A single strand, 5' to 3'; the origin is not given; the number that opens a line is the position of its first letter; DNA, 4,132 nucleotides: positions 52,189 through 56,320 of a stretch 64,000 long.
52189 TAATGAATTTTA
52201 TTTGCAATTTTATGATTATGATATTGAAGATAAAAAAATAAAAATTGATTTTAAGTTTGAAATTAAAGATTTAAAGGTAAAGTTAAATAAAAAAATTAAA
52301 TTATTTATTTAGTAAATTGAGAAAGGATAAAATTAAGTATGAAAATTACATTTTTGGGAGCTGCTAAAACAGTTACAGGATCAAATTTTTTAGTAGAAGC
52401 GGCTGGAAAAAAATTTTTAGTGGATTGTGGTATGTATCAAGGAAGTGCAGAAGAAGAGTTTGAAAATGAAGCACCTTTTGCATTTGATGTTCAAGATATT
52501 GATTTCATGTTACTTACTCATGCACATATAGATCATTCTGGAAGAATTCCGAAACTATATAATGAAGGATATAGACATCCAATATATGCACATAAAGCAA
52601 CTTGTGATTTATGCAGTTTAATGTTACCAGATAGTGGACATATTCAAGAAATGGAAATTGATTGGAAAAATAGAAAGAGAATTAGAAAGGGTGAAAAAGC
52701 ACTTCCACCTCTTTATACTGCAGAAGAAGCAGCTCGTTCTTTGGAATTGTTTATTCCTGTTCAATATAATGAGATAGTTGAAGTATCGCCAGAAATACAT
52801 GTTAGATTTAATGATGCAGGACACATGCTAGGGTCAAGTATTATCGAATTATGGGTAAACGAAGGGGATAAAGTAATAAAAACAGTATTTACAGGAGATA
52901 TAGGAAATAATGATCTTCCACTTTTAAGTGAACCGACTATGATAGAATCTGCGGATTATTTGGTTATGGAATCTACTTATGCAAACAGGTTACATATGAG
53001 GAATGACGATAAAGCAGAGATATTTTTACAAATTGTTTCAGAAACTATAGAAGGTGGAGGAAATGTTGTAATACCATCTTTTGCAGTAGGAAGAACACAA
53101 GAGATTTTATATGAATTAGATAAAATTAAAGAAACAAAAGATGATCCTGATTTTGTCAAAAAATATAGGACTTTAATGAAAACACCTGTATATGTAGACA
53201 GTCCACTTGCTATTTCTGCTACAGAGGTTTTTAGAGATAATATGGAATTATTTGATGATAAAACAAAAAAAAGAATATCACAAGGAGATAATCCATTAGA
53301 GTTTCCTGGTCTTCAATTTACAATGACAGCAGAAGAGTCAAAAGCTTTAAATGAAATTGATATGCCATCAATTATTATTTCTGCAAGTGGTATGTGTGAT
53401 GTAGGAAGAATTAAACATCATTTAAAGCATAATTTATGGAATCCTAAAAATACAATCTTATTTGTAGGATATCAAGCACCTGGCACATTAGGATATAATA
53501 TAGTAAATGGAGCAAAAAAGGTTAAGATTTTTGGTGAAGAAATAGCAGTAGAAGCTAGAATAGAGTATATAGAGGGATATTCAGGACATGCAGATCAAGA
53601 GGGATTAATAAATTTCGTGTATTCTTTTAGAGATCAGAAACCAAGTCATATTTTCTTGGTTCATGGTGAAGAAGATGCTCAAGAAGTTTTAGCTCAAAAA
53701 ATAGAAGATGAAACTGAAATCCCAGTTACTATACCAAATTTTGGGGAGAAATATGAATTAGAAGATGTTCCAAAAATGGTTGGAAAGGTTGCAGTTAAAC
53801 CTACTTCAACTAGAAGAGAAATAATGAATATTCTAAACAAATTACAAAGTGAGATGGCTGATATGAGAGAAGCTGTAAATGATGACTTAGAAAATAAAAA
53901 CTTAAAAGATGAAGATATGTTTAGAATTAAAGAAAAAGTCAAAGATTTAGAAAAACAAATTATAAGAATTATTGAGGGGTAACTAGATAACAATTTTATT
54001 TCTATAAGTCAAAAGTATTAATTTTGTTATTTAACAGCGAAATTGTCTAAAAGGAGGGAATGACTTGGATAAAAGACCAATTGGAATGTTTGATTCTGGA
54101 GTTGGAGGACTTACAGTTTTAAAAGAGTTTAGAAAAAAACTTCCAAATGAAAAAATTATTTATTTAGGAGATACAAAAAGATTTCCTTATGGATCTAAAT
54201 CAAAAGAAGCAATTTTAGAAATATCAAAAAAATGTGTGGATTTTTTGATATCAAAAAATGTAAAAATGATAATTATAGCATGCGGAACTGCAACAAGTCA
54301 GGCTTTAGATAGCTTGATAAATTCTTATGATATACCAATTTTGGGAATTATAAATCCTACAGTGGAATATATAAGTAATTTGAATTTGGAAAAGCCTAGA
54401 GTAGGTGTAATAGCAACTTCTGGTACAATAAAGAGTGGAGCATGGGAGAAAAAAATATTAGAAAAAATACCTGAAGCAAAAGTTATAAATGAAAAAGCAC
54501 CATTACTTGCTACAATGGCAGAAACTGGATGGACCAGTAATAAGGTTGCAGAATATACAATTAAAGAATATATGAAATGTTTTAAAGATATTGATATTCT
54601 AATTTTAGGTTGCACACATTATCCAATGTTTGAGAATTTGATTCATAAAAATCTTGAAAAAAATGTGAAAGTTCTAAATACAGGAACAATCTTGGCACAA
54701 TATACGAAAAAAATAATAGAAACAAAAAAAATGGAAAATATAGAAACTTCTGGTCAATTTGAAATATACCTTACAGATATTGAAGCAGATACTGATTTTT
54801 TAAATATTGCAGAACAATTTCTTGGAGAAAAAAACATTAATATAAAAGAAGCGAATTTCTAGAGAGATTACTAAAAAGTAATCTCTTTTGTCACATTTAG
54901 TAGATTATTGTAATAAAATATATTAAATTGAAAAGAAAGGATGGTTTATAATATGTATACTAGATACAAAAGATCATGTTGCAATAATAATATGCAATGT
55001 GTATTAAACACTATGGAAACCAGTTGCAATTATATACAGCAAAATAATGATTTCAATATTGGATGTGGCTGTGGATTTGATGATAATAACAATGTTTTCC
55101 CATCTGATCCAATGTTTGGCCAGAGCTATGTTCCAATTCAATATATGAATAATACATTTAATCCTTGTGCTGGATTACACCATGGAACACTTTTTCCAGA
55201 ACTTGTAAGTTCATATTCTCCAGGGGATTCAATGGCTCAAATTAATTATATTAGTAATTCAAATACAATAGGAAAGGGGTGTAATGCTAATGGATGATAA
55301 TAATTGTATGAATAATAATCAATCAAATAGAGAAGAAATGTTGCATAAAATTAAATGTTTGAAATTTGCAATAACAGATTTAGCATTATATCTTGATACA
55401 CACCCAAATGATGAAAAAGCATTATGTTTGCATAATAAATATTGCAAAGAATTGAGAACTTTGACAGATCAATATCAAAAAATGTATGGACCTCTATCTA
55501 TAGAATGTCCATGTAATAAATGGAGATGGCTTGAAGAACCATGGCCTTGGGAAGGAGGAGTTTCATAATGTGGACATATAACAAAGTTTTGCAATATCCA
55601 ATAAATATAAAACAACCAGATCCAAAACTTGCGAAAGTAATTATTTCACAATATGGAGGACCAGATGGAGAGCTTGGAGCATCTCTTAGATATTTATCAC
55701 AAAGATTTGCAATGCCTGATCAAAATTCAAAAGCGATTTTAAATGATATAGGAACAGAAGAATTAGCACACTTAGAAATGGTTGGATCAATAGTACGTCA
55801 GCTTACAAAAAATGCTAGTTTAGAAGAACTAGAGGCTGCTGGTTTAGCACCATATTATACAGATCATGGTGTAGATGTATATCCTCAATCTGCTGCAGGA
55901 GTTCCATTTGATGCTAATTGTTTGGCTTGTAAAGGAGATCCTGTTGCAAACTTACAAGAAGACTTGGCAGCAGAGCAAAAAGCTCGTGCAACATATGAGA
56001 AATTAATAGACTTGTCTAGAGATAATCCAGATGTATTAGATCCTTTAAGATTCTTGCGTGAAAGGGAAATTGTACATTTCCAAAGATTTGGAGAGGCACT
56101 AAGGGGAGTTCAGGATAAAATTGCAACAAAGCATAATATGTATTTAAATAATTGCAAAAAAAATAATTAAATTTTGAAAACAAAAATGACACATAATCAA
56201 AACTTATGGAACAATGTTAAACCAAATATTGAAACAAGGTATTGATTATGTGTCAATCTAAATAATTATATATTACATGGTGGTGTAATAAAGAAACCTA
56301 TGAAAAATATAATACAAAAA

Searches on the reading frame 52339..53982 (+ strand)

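Call 13: search_protein_families(library=pfam, proteins=[window:52339-53982:+], max_evalue=0.001)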
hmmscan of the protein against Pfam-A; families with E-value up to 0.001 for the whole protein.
window:52339-53982:+ (547 aa): 5 families
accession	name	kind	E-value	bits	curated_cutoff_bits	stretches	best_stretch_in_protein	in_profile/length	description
PF10996.14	Beta-Casp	-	1.2e-41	142.4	27.7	1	253-388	1-120/120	Beta-Casp domain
PF07521.17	RMMBL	-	2.7e-19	69.3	21.6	1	402-466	2-63/63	Zn-dependent metallo-hydrolase RNA specificity domain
PF00753.33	Lactamase_B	-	3.2e-09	37.4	22.7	1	14-84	6-74/196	Metallo-beta-lactamase superfamily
PF16661.11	Lactamase_B_6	-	1.1e-08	35.1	27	1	18-179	1-156/193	Metallo-beta-lactamase superfamily domain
PF12706.13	Lactamase_B_2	-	5.3e-07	29.9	27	1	26-115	3-98/200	Beta-lactamase superfamily domain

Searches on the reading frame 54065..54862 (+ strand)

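Call 18: search_protein_families(library=pfam, proteins=[window:54065-54862:+], max_evalue=0.001)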
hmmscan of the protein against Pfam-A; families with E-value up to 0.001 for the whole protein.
window:54065-54862:+ (265 aa): 2 families
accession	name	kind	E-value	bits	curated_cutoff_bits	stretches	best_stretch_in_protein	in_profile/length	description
PF01177.27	Asp_Glu_race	-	1.9e-17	64.2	31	1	22-213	20-210/211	Asp/Glu/Hydantoin racemase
PF02603.21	Hpr_kinase_N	-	0.00043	20.7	24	0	52-106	67-121/125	HPr Serine kinase N terminus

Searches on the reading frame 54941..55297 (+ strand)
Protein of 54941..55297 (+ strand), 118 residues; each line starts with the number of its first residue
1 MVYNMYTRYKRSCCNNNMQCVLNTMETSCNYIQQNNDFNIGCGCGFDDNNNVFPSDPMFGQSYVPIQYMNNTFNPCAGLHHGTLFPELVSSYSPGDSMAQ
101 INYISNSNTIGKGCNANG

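Call 18: search_protein_families(library=pfam, proteins=[window:54941-55297:+], max_evalue=0.001)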
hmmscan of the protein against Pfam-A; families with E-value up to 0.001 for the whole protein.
window:54941-55297:+ (118 aa): 1 family
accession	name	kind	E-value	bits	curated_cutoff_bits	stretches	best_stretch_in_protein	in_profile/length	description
PF11007.13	CotJA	-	1.1e-10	41.6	25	1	60-91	3-34/35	Spore coat associated protein JA (CotJA)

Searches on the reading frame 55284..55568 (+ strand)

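Call 18: search_protein_families(library=pfam, proteins=[window:55284-55568:+], max_evalue=0.001)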
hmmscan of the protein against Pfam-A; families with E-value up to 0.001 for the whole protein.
window:55284-55568:+ (94 aa): 1 family
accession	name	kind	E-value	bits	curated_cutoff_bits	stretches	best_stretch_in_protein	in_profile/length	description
PF12652.12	CotJB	-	1.8e-27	95.7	29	1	17-90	1-76/76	CotJB protein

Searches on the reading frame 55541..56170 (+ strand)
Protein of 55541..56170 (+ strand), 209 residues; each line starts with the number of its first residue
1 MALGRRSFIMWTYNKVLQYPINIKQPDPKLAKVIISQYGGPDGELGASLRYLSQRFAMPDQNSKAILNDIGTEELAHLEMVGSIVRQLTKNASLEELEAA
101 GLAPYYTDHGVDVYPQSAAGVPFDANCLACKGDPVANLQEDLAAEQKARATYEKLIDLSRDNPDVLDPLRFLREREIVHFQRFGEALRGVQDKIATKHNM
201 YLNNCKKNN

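Call 18: search_protein_families(library=pfam, proteins=[window:55541-56170:+], max_evalue=0.001)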
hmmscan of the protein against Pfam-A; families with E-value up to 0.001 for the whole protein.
window:55541-56170:+ (209 aa): 2 families
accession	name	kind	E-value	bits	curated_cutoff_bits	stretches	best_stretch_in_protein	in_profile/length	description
PF05067.18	Mn_catalase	-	1.7e-52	178.7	27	1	10-193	1-197/284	Manganese containing catalase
PF03232.19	COQ7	-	0.00054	20.1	23.5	0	43-90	13-61/169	Ubiquinone biosynthesis protein COQ7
